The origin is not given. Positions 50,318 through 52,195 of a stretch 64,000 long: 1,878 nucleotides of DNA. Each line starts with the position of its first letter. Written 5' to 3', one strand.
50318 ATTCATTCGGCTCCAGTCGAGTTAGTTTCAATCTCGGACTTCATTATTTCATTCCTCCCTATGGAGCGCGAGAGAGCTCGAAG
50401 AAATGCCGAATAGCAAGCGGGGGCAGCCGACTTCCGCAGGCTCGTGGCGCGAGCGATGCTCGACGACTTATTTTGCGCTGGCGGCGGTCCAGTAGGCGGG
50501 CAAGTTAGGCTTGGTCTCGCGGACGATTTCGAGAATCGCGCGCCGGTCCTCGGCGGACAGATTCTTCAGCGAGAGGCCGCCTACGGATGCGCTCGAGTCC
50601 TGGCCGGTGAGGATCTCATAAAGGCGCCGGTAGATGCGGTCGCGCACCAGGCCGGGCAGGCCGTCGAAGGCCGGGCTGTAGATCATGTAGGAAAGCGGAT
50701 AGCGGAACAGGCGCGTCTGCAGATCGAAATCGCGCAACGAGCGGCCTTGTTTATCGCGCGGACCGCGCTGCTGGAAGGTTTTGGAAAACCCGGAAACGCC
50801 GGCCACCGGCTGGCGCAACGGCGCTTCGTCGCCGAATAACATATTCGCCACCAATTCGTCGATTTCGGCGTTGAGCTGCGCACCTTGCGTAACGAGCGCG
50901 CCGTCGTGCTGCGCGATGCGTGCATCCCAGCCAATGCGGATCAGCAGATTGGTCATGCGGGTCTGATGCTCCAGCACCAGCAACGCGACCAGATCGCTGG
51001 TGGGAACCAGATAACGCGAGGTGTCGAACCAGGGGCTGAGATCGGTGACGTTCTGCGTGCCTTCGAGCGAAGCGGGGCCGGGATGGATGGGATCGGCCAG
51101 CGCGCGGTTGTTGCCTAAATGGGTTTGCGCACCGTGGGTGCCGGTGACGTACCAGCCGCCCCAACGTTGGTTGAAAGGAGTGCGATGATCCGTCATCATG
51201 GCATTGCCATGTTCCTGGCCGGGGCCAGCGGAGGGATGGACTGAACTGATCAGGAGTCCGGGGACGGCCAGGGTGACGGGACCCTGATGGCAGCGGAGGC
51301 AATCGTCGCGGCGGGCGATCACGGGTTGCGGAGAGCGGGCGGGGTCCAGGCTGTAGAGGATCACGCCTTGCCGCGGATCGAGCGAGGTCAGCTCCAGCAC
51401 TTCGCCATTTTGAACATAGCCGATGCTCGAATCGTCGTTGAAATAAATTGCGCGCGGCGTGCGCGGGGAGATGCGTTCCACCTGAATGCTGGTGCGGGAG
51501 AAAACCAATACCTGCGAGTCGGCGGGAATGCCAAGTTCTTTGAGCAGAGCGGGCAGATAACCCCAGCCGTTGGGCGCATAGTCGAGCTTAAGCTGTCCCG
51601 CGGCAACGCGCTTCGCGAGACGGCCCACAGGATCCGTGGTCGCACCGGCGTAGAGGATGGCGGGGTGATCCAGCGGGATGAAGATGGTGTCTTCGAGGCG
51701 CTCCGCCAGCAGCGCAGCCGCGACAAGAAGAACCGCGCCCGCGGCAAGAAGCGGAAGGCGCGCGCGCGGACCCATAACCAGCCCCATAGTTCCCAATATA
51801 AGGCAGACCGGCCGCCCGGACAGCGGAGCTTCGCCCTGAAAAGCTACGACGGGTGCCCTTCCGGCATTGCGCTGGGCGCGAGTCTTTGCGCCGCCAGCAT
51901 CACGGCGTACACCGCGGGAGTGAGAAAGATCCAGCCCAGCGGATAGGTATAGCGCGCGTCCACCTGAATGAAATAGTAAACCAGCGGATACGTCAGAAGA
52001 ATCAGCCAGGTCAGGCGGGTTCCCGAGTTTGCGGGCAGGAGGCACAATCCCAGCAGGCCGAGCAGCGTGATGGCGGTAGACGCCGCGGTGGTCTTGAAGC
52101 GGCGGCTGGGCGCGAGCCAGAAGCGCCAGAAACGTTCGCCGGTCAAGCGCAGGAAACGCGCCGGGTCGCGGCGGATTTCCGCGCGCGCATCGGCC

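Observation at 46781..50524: Low-GC McrBC type IV restriction islet bracketed by 113-118 bp direct repeats that duplicate the 3' end of the adjacent gene; no recombinase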

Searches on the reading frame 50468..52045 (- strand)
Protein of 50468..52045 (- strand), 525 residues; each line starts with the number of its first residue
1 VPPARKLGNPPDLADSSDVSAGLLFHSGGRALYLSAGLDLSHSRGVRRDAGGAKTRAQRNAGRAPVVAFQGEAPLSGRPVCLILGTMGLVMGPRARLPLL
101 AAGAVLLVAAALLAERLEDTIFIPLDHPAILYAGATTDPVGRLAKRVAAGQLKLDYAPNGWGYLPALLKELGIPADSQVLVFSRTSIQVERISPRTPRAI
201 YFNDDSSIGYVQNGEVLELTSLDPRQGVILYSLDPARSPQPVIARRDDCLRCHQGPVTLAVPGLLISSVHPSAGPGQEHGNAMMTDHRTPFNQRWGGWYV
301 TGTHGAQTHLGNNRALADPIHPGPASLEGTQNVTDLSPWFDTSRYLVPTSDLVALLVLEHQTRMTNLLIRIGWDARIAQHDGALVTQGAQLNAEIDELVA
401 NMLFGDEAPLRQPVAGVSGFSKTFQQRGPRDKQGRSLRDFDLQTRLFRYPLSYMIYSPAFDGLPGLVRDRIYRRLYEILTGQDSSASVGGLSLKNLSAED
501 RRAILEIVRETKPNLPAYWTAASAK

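Call 7: search_protein_families(library=pfam, proteins=[window:50468-52045:-], max_evalue=0.01)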
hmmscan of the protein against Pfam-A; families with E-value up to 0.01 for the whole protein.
window:50468-52045:- (525 aa): 0 families

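Call 8: search_protein_families(library=padloc, proteins=[window:50468-52045:-], max_evalue=0.01)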
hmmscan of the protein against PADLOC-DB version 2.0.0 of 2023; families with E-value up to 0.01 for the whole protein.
window:50468-52045:- (525 aa): 0 families

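Call 9: search_protein_families(library=ncbifam, proteins=[window:50468-52045:-], max_evalue=0.01)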
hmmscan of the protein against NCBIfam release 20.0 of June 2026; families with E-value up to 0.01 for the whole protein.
window:50468-52045:- (525 aa): 0 families

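Call 11: find_related_loci(query=window:50468-51787:-, collection=genome_contigs, flank=10000)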
Query window:50468-51787:- (439 aa) in genome_contigs; peptide patterns used: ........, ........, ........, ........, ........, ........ (x = any residue, [..] = any of these).
597 stretches matched a pattern (row limit reached: there are more); 558 encode a relative of the query (tblastn E <= 1e-3); the best 80 are kept; 79 distinct loci.
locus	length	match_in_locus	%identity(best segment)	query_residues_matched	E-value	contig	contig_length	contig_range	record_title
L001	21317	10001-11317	86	4-436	0e+0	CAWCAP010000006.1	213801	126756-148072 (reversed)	MAG: Bryobacterales bacterium isolate MFD04540.bin.2.59 genome assembly, contig: contig_18714, whole genome shotgun sequ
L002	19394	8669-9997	75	5-439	0e+0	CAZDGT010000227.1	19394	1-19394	MAG TPA_asm: uncultured Bordetella sp. isolate binchicken_co200_91 genome assembly, contig: k141_722263, whole genome sh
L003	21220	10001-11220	86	29-430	0e+0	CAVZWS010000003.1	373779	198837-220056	MAG: Bryobacterales bacterium isolate MFD01872.bin.2.168 genome assembly, contig: contig_125846, whole genome shotgun se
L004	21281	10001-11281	79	8-433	0e+0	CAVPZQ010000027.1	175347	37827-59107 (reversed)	MAG: Bryobacterales bacterium isolate MFD10064.bin.2.53 genome assembly, contig: contig_41653, whole genome shotgun sequ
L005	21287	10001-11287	77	8-435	0e+0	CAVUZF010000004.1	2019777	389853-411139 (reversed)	MAG: Bryobacterales bacterium isolate MFD05512.bin.2.137 genome assembly, contig: contig_7249, whole genome shotgun sequ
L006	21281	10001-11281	65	8-434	0e+0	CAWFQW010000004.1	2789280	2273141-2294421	MAG: Bryobacterales bacterium isolate MFD00964.bin.2.210 genome assembly, contig: contig_2756, whole genome shotgun sequ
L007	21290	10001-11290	64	8-437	0e+0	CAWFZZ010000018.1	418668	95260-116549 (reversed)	MAG: Bryobacterales bacterium isolate MFD09286.bin.1.167 genome assembly, contig: contig_94165, whole genome shotgun seq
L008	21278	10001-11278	64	8-433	0e+0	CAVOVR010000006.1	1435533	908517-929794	MAG: Bryobacterales bacterium isolate MFD00008.bin.2.153 genome assembly, contig: contig_31020, whole genome shotgun seq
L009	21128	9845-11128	63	10-437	0e+0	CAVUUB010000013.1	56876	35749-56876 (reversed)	MAG: Bryobacterales bacterium isolate MFD00964.bin.2.188 genome assembly, contig: contig_56905, whole genome shotgun seq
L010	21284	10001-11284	63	10-437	0e+0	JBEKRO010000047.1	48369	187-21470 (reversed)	MAG: Bryobacteraceae bacterium isolate SPRUCE 512 SPRUCE_512_47, whole genome shotgun sequence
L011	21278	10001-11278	64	5-433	0e+0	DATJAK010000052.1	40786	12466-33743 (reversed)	MAG TPA_asm: Bryobacteraceae bacterium isolate SMAG_U15325 k141_2063099, whole genome shotgun sequence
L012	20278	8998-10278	63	10-436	0e+0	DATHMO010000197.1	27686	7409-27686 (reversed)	MAG TPA_asm: Bryobacteraceae bacterium isolate SMAG_U12634 k141_687468, whole genome shotgun sequence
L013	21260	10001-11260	66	13-432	0e+0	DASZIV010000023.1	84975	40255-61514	MAG TPA_asm: Bryobacteraceae bacterium isolate SMAG_U6611 k141_716383, whole genome shotgun sequence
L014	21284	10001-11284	63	8-435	0e+0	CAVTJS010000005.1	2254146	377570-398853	MAG: Bryobacterales bacterium isolate MFD05580.bin.2.3 genome assembly, contig: contig_23959, whole genome shotgun seque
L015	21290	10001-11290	63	8-437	0e+0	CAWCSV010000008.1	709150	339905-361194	MAG: Bryobacterales bacterium isolate MFD03399.bin.1.110 genome assembly, contig: contig_8705, whole genome shotgun sequ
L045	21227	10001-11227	52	9-437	4e-141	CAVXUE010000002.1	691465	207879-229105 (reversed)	MAG: Terriglobia bacterium isolate MFD00964.bin.2.78 genome assembly, contig: contig_27886, whole genome shotgun sequenc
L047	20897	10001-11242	52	20-439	5e-140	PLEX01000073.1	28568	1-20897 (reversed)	MAG: Bryobacterales bacterium isolate bog_234 73.20110800_S3S.41_contig_14313, whole genome shotgun sequence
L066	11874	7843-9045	54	13-433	2e-142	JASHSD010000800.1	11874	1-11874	MAG: Bryobacteraceae bacterium isolate JOPF118 JOPF_NEAR_contig_1262548, whole genome shotgun sequence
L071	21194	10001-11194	52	37-436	1e-126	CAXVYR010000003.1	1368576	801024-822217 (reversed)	MAG: Terriglobia bacterium isolate 00cd7bbc-bff0-487f-9545-a217d18c1db4 genome assembly, contig: contig_3, whole genome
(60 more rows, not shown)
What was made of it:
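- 50468..51787 (-): Gene X, the target gene. It is a conserved acidobacterial protein of unknown function with a CxxCH motif and matches no Pfam or NCBIfam family. Call 11 (558 confirmed relatives).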

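Call 20: find_encoding_contigs(protein=window:50468-51787:-, flank=10000, max_places=10)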
Protein window:50468-51787:- (439 aa): no gene with exactly this product is on record in the collection.

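Call 28: find_encoding_contigs(protein=window:50468-51772:-, flank=10000, max_places=10)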
Protein window:50468-51772:- (434 aa): no gene with exactly this product is on record in the collection.
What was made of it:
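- Tried and rejected: Exact look-ups of gene X with two possible starts were not on record (calls 20, 28).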

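Call 61: search_protein_families(library=pfam, proteins=[L066:3759-5363:+, L066:5801-6247:-, L066:2598-3560:+, L071:15685-19065:-, L071:15101-15529:-, L047:12273-13061:+, L047:13054-13491:-, L045:5192-6049:+, L045:6213-6809:+], max_evalue=0.001)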
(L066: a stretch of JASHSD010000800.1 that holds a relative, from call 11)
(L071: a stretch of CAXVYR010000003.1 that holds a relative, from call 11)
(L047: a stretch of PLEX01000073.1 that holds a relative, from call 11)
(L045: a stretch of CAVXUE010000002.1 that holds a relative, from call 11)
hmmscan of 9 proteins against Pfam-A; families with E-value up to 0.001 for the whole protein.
L066:3759-5363:+ (534 aa): 1 family
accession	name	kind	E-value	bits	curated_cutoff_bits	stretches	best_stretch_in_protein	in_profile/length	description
PF12543.13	DUF3738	-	4e-91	304.7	22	2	59-252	2-190/190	Protein of unknown function (DUF3738)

L066:5801-6247:- (148 aa): 0 families

L066:2598-3560:+ (320 aa): 0 families

L071:15685-19065:- (1126 aa): 3 families
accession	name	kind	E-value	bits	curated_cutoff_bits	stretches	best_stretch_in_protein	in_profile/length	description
PF13191.12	AAA_16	-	8.5e-06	26.8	32.6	1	560-690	1-146/167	AAA ATPase domain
PF13428.12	TPR_14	-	2.7e-05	24.8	23.5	0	978-1017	1-40/44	Tetratricopeptide repeat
PF13432.12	TPR_16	-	0.00031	21.5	32.7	0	915-970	2-57/65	Tetratricopeptide repeat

L071:15101-15529:- (142 aa): 1 family
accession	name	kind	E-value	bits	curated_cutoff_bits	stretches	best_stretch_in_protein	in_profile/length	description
PF01479.30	S4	-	7.2e-09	35.7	22.8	1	21-65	2-47/48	S4 domain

L047:12273-13061:+ (262 aa): 0 families

L047:13054-13491:- (145 aa): 0 families

L045:5192-6049:+ (285 aa): 1 family
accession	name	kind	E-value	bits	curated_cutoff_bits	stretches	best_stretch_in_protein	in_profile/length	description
PF00480.26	ROK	-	3.2e-59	201.3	22.9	1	2-280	1-291/294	ROK family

L045:6213-6809:+ (198 aa): 0 families

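Call 65: search_protein_families(library=phrogs, proteins=[window:50468-51787:-], max_evalue=0.01)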
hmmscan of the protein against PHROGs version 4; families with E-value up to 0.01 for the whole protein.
window:50468-51787:- (439 aa): 0 families
